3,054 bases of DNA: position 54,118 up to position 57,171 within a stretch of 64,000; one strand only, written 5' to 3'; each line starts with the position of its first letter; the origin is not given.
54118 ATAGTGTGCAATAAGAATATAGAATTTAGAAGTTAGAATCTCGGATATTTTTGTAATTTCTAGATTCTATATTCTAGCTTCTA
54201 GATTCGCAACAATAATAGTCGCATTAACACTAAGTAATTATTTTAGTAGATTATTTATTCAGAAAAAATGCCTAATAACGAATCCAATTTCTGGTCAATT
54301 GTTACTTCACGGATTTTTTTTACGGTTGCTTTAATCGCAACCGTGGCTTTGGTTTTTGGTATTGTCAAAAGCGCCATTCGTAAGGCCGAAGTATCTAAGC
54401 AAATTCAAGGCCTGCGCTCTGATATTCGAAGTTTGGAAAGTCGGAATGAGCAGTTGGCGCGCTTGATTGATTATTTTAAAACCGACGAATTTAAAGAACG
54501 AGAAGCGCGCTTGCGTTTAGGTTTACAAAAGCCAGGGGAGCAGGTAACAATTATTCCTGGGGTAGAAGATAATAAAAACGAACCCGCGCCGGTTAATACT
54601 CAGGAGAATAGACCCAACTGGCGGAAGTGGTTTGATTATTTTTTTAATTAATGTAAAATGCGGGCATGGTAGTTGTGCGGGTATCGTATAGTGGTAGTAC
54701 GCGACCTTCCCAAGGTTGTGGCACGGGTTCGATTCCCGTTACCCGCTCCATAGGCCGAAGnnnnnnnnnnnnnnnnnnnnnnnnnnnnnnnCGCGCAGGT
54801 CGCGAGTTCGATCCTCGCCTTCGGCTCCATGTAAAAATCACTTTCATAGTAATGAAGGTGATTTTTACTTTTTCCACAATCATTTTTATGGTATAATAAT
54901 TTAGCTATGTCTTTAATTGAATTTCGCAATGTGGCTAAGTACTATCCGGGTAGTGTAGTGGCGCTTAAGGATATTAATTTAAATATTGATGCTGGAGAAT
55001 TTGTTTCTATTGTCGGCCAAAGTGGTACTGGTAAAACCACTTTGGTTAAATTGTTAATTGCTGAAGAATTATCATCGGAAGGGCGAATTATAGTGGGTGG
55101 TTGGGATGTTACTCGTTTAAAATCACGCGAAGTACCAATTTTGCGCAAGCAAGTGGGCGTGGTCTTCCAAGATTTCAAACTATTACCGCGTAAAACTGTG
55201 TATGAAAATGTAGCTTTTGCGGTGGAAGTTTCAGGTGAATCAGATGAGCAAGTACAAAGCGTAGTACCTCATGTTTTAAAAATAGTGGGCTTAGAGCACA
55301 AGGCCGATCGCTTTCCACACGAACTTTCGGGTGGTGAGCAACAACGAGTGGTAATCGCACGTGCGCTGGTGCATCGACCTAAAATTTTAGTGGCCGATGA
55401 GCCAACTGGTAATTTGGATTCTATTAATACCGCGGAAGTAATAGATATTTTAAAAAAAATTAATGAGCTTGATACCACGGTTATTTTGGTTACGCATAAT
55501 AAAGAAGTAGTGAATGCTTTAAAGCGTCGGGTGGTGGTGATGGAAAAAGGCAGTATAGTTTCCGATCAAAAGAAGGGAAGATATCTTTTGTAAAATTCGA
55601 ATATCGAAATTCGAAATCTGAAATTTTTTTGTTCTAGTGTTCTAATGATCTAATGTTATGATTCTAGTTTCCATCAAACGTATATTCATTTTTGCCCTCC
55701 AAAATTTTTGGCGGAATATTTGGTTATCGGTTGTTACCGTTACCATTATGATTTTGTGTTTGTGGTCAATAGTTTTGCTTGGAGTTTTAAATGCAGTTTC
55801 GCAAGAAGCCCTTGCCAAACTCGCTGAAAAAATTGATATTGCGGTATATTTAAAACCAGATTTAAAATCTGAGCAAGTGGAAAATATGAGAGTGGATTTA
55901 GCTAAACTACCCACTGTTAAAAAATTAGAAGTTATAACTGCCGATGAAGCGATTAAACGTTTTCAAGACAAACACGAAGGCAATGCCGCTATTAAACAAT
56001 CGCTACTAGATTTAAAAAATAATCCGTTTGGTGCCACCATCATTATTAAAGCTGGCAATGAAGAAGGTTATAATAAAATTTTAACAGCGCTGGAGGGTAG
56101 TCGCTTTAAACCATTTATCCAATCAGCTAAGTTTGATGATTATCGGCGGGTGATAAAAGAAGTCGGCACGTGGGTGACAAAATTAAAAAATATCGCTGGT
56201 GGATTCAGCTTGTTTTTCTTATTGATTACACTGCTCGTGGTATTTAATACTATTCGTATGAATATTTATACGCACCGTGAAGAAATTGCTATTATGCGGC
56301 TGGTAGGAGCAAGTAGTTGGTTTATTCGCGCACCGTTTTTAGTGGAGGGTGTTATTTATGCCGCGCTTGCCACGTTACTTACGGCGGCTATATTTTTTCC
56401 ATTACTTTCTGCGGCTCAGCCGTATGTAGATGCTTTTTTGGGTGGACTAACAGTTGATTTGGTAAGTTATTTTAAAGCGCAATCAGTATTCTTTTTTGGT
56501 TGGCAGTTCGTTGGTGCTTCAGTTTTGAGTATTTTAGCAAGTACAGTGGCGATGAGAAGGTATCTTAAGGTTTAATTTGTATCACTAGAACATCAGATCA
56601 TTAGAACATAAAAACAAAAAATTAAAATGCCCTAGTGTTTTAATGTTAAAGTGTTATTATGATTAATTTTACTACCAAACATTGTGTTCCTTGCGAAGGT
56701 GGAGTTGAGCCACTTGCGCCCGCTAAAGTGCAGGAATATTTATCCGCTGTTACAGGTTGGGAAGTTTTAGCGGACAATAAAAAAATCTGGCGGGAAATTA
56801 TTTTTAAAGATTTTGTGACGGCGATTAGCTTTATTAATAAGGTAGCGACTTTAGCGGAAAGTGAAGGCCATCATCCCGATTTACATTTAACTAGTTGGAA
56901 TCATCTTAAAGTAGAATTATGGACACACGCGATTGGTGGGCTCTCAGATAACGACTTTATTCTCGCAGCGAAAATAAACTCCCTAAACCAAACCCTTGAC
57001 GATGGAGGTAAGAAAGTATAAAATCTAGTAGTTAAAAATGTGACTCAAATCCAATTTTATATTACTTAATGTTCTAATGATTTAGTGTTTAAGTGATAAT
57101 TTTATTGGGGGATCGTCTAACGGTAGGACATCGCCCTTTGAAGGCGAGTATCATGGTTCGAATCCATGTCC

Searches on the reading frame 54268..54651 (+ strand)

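Call 37: search_protein_families(library=pfam, proteins=[window:54268-54651:+])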
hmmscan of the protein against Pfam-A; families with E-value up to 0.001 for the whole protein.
window:54268-54651:+ (127 aa): 1 family
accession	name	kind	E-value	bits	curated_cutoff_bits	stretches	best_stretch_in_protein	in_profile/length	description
PF04977.20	DivIC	-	1.4e-11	44.5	28.9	1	24-97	4-78/80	Septum formation initiator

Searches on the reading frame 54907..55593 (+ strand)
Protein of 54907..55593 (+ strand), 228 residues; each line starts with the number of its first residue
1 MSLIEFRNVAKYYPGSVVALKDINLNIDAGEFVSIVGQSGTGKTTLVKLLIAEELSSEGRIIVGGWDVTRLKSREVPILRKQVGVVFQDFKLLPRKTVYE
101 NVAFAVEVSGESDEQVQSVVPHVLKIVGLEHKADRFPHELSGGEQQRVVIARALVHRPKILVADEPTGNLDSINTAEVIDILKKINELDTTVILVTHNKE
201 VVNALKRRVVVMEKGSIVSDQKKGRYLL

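Call 82: search_protein_families(library=pfam, proteins=[window:54907-55593:+])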
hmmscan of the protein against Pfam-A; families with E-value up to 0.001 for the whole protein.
window:54907-55593:+ (228 aa): 9 families
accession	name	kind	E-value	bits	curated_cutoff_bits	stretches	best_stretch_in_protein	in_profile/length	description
PF00005.33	ABC_tran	-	7.4e-37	127.5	25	1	20-167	1-136/137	ABC transporter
PF02463.25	SMC_N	-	1.2e-05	25.3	40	1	31-213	25-213/220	RecF/RecN/SMC N terminal domain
PF13401.12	AAA_22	-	1.6e-05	25.7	27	1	31-165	6-92/130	AAA domain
PF13191.12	AAA_16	-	0.00012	23.1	32.6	1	29-73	23-64/167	AAA ATPase domain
PF01935.23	DUF87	-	0.00012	22.7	23.2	1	15-63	4-57/220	Helicase HerA, central domain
PF13304.12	AAA_21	-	0.00014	22.5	27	0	118-202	219-303/304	AAA domain, putative AbiEii toxin, Type IV TA system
PF20720.3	nSTAND3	-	0.00047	20.3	27.2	0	30-58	17-45/155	Novel STAND NTPase 3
PF13481.12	AAA_25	-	0.00054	20.1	27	0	27-52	30-55/195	AAA domain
PF03266.21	NTPase_1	-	0.00087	19.6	23.9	0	33-83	2-50/168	NTPase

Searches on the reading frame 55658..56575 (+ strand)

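Call 82: search_protein_families(library=pfam, proteins=[window:55658-56575:+])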
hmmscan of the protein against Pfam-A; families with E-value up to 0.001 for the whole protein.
window:55658-56575:+ (305 aa): 2 families
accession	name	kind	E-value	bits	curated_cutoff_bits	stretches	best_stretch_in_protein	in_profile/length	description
PF02687.27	FtsX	-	7.9e-13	49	25.5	1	183-299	3-112/120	FtsX-like permease C-terminal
PF18075.7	FtsX_ECD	-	2.6e-12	47.6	23.5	1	60-147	2-89/96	FtsX extracellular domain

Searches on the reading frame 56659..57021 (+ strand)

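Call 82: search_protein_families(library=pfam, proteins=[window:56659-57021:+])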
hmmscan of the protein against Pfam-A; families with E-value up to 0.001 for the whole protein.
window:56659-57021:+ (120 aa): 1 family
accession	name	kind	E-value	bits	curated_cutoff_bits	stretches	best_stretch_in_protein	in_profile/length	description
PF01329.24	Pterin_4a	-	2e-30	105.2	26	1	18-109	2-91/91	Pterin 4 alpha carbinolamine dehydratase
